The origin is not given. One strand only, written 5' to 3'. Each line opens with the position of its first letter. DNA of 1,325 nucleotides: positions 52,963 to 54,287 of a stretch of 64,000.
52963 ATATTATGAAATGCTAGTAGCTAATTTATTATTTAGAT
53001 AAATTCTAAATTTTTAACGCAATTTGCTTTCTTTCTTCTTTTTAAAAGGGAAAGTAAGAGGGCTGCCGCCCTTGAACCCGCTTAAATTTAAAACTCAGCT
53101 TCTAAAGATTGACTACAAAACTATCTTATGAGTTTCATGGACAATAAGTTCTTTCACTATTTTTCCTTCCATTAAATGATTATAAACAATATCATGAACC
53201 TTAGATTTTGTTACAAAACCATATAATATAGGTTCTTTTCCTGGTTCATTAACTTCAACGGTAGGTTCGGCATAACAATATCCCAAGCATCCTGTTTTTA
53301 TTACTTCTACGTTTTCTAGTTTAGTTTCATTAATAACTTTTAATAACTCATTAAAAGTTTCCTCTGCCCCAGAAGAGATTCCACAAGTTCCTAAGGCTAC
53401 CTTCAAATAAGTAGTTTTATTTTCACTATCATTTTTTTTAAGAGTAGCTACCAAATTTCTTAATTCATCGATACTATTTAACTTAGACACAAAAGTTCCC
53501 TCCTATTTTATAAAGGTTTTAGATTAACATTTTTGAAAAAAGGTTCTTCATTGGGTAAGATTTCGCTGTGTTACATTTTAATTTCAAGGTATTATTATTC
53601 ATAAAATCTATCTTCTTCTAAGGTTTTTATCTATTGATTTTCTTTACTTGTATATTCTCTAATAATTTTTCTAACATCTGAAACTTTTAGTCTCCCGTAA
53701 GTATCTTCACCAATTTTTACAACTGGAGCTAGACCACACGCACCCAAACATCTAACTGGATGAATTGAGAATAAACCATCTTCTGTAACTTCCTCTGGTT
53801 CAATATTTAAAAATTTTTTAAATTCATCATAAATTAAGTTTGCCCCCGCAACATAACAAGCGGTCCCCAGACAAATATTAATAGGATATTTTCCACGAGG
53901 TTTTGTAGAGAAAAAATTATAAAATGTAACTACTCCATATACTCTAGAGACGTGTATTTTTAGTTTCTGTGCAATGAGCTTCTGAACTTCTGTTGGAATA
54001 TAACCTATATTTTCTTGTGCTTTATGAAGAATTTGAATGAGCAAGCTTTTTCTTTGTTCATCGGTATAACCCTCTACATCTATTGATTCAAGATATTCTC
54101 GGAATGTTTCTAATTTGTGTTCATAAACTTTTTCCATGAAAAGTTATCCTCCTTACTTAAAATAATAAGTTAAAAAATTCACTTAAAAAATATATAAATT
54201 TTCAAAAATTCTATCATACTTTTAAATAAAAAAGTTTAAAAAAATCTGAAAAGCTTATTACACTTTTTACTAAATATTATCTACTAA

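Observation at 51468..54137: Split HydB arrangement: a detached thioredoxin-like domain gene and the NuoF-like core separated by a repeat-element copy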

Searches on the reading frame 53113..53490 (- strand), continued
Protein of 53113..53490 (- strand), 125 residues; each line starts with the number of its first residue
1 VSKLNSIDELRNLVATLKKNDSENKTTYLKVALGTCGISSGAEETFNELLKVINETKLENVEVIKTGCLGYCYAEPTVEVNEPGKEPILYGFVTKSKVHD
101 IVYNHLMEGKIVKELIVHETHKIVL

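Call 70: fold_search(model_id=the predicted structure, library=pdb)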
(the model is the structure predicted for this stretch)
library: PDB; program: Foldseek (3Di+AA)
matches with E <= 10: 859; with E <= 0.001: 20
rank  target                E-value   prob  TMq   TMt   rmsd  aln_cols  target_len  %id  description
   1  9bov_B                3.4e-06  1.00  0.66  0.16   1.4        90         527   31  Structure of electron bifurcating Nfn-ABC complexed with NAD from Caldicellulosiruptor saccharolyticus (released 2025-03-05)
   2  9n5v_B                3.4e-06  1.00  0.68  0.15   1.6        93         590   30  Structure of the NAD(H)-bound Thermococcus sibiricus NfnABC complex (released 2025-05-07)
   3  9bp5_B                7.3e-06  1.00  0.66  0.15   1.5        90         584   31  Structure of electron bifurcating Nfn-ABC holoenzyme from Caldicellulosiruptor saccharolyticus (released 2025-03-05)
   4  8oh5_B                1.2e-05  1.00  0.65  0.15   1.6        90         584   32  Cryo-EM structure of the electron bifurcating transhydrogenase StnABC complex from Sporomusa Ovata (state 2) (released 2023-09-13)
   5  8a6t_B                2.2e-05  1.00  0.68  0.16   3.6       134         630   28  Cryo-EM structure of the electron bifurcating Fe-Fe hydrogenase HydABC complex from Thermoanaerobacter kivui in the re (released 2023-02-15)
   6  9n5u_B                2.9e-05  1.00  0.67  0.15   1.3        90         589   31  Structure of the Thermococcus sibiricus NfnABC complex (released 2025-05-07)
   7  1f37_B                3.1e-05  1.00  0.63  0.71   3.7       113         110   22  STRUCTURE OF A THIOREDOXIN-LIKE [2FE-2S] FERREDOXIN FROM AQUIFEX AEOLICUS (released 2000-07-26)
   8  7q4v_B                3.5e-05  1.00  0.66  0.15   3.7       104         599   30  Electron bifurcating hydrogenase - HydABC from A. woodii (released 2023-02-22)
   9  1m2b_A                6.2e-05  1.00  0.63  0.77   2.4       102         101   22  Crystal structure at 1.25 Angstroms resolution of the Cys55Ser variant of the thioredoxin-like [2Fe-2S] ferredoxin fro (released 2002-09-18)
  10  7p8n_b                7.6e-05  1.00  0.70  0.17   2.4       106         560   24  TmHydABC- T. maritima hydrogenase with bridge closed (released 2022-09-14)
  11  9mqx_B                7.6e-05  1.00  0.71  0.16   3.6       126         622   27  Electron-bifurcating Tungstopyranopterin-containing aldehyde oxidoreductase with NADH (released 2025-07-16)
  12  1f37_A                8.1e-05  1.00  0.62  0.70   3.8       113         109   22  STRUCTURE OF A THIOREDOXIN-LIKE [2FE-2S] FERREDOXIN FROM AQUIFEX AEOLICUS (released 2000-07-26)
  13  7p92_B                8.6e-05  1.00  0.69  0.16   3.7       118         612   21  TmHydABC- T. maritima bifurcating hydrogenase with bridge domain up (released 2022-09-14)
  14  1m2a_A                1.1e-04  1.00  0.65  0.77   2.5       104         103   23  Crystal structure at 1.5 Angstroms resolution of the wild type thioredoxin-like [2Fe-2S] ferredoxin from Aquifex aeoli (released 2002-09-18)
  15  5abr_A                1.9e-04  1.00  0.63  0.75   1.8       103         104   24  Structure of FeSI protein from Azotobacter vinelandii (released 2016-08-24)
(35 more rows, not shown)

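Call 71: find_encoding_contigs(protein=P0017, flank=4000, max_places=1)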
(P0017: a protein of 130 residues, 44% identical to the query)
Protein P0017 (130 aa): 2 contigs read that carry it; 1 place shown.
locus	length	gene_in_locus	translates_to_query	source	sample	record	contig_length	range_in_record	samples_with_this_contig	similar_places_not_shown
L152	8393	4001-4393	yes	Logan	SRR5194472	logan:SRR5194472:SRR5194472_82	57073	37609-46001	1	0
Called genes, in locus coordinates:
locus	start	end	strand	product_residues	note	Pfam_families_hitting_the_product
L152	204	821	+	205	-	PF01810:LysE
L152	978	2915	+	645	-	PF00149:Metallophos, PF09587:PGA_cap (faint), PF02872:5_nucleotid_C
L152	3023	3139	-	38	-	-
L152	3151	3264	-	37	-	-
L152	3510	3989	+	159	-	PF01257:2Fe-2S_thioredx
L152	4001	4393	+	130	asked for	-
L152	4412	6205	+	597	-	PF01257:2Fe-2S_thioredx, PF01512:Complex1_51K, PF10531:SLBB (weak), PF10589:NADH_4Fe-4S, PF00037:Fer4, PF13237:Fer4_10, PF12838:Fer4_7, PF00037:Fer4, +4 more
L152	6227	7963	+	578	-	PF00111:Fer2 (weak), PF13510:Fer2_4, PF10588:NADH-G_4Fe-4S_3, PF00037:Fer4 (weak), PF02906:Fe_hyd_lg_C, PF02256:Fe_hyd_SSU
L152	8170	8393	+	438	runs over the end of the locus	PF14501:HATPase_c_5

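Call 72: find_encoding_contigs(protein=P0038, flank=4000, max_places=1)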
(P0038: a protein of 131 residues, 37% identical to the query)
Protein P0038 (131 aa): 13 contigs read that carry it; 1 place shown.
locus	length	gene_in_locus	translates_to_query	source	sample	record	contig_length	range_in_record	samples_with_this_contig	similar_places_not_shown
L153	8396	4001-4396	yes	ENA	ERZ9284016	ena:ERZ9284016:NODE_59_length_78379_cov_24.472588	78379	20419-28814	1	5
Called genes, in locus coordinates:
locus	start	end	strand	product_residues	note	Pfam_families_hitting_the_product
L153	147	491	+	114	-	PF07085:DRTGG (weak)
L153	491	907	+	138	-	PF13581:HATPase_c_2, PF02518:HATPase_c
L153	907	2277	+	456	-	PF12837:Fer4_6 (faint), PF13237:Fer4_10, PF14697:Fer4_21 (faint), PF12838:Fer4_7 (weak), PF13187:Fer4_9 (weak), PF00037:Fer4 (weak), PF02906:Fe_hyd_lg_C, PF04060:FeS, +2 more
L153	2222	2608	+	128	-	PF07085:DRTGG (weak)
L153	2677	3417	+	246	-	PF02811:PHP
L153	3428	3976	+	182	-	PF02518:HATPase_c, PF13589:HATPase_c_3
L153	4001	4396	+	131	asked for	-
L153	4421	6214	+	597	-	PF01257:2Fe-2S_thioredx (weak), PF01512:Complex1_51K, PF10531:SLBB (weak), PF10589:NADH_4Fe-4S, PF00037:Fer4 (weak), PF12838:Fer4_7 (weak), PF13237:Fer4_10 (weak), PF12837:Fer4_6 (weak), +4 more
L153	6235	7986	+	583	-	PF00111:Fer2 (weak), PF13510:Fer2_4, PF10588:NADH-G_4Fe-4S_3, PF22117:Fer4_Nqo3, PF12838:Fer4_7, PF00037:Fer4, PF02906:Fe_hyd_lg_C, PF02256:Fe_hyd_SSU, +2 more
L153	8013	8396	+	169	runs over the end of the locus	PF01257:2Fe-2S_thioredx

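Call 73: find_encoding_contigs(protein=P0101, flank=4000, max_places=1)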
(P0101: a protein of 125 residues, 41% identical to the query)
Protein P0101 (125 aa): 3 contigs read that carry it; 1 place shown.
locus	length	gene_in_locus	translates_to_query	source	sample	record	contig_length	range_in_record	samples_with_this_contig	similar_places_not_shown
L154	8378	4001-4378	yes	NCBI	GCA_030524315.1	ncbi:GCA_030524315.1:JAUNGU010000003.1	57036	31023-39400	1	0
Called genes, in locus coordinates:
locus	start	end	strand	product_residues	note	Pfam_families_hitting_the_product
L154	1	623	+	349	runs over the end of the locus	PF04055:Radical_SAM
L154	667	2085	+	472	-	PF04055:Radical_SAM, PF06968:BATS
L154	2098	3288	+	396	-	PF01926:MMR_HSR1, PF02421:FeoB_N (weak), PF00350:Dynamin_N (faint), PF18128:HydF_dimer, PF18133:HydF_tetramer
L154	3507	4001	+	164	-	PF01257:2Fe-2S_thioredx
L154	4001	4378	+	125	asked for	PF01257:2Fe-2S_thioredx (weak)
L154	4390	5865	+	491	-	PF01512:Complex1_51K, PF10531:SLBB (weak), PF10589:NADH_4Fe-4S, PF00037:Fer4 (weak), PF12838:Fer4_7 (weak), PF13187:Fer4_9 (weak), PF13237:Fer4_10, PF00037:Fer4 (weak), +2 more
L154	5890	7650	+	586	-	PF13510:Fer2_4, PF10588:NADH-G_4Fe-4S_3, PF22117:Fer4_Nqo3, PF12838:Fer4_7, PF13187:Fer4_9 (weak), PF00037:Fer4 (weak), PF02906:Fe_hyd_lg_C, PF02256:Fe_hyd_SSU, +2 more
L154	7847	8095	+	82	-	PF01257:2Fe-2S_thioredx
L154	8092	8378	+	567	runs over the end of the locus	PF13237:Fer4_10 (weak), PF14697:Fer4_21 (weak), PF02906:Fe_hyd_lg_C, PF04060:FeS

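Call 82: list_cluster_members(proteins=[P0014, P0015, P0008, P0004, P0002])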
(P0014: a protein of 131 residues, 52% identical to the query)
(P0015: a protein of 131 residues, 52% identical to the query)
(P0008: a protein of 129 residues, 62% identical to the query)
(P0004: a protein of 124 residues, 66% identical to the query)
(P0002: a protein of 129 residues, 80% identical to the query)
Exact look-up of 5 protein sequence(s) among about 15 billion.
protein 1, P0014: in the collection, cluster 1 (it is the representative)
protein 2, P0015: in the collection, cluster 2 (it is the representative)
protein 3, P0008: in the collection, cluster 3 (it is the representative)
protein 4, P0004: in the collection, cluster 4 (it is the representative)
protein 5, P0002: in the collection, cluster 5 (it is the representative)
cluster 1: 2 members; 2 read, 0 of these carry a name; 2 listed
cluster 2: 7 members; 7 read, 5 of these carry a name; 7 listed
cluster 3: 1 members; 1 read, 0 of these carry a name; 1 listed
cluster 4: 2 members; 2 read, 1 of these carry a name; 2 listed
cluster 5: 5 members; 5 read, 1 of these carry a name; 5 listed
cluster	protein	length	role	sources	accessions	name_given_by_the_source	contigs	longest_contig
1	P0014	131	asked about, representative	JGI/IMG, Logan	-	-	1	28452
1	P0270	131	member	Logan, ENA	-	-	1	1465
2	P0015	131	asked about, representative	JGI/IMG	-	NADP-reducing hydrogenase subunit HndB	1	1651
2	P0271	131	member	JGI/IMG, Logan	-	NADP-reducing hydrogenase subunit HndB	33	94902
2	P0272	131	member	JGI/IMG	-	NADP-reducing hydrogenase subunit HndB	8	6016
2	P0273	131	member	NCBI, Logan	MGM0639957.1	MAG: (2Fe-2S) ferredoxin domain-containing protein [Thermotogota bacterium]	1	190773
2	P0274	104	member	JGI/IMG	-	NADP-reducing hydrogenase subunit HndB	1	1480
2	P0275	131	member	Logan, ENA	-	-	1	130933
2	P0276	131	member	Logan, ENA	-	-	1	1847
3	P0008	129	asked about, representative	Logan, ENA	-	-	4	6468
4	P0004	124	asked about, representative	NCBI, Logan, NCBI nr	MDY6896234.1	MAG: (2Fe-2S) ferredoxin domain-containing protein [Thermotogota bacterium] | (2Fe-2S) ferredoxin domain-containing protein [Thermotogota bacterium]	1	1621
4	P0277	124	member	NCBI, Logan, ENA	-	-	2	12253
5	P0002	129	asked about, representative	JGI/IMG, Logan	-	NADP-reducing hydrogenase subunit HndB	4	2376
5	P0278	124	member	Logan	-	-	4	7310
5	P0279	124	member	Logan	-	-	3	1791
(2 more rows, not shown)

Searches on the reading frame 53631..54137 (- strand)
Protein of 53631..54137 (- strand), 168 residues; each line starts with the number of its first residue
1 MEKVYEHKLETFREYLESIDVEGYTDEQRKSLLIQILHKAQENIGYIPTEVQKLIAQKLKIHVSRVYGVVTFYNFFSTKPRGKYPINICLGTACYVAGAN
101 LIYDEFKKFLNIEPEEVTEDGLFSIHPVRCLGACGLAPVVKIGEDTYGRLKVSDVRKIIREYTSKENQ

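Call 3: search_protein_families(library=pfam, proteins=[window:53631-54137:-], max_evalue=0.01)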
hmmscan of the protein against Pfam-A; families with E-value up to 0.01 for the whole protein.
window:53631-54137:- (168 aa): 1 family
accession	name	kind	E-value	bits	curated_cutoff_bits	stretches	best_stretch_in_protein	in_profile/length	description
PF01257.25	2Fe-2S_thioredx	-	1.4e-48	164.9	24.8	1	25-162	9-144/145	Thioredoxin-like [2Fe-2S] ferredoxin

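Call 32: search_protein_families(library=ncbifam, proteins=[window:53631-54137:-], max_evalue=0.001)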
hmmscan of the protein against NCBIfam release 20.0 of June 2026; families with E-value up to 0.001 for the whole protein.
window:53631-54137:- (168 aa): 9 families
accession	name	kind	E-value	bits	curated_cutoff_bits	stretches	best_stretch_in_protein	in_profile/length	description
NF005747.0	PRK07571.1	equivalog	2.2e-43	147.9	224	1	26-165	32-171/173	bidirectional hydrogenase complex protein HoxE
TIGR01958.1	nuoE_fam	subfamily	1.1e-40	139.2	142.4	1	21-162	6-147/148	NADH-quinone oxidoreductase subunit NuoE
NF005722.0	PRK07539.1-2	equivalog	6.4e-38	130.3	141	1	19-162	13-156/157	NADH-quinone oxidoreductase subunit NuoE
NF005725.0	PRK07539.1-5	equivalog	2e-36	125.3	220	1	21-163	29-172/174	NADH-quinone oxidoreductase subunit NuoE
NF004638.0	PRK05988.1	equivalog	3e-34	118.1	198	1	28-162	23-157/159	formate dehydrogenase subunit gamma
NF005724.0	PRK07539.1-4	equivalog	3.3e-28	99.1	280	1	20-166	29-176/240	NADH-quinone oxidoreductase subunit NuoE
NF005723.0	PRK07539.1-3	equivalog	2.3e-26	92.5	226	1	19-142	10-135/158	NADH-quinone oxidoreductase subunit NuoE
NF005721.0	PRK07539.1-1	equivalog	4.6e-26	91.7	308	1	28-164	43-179/292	NADH-quinone oxidoreductase subunit NuoE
NF009040.0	PRK12373.1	equivalog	2e-23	83.7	514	1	21-163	27-170/400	NADH-quinone oxidoreductase subunit E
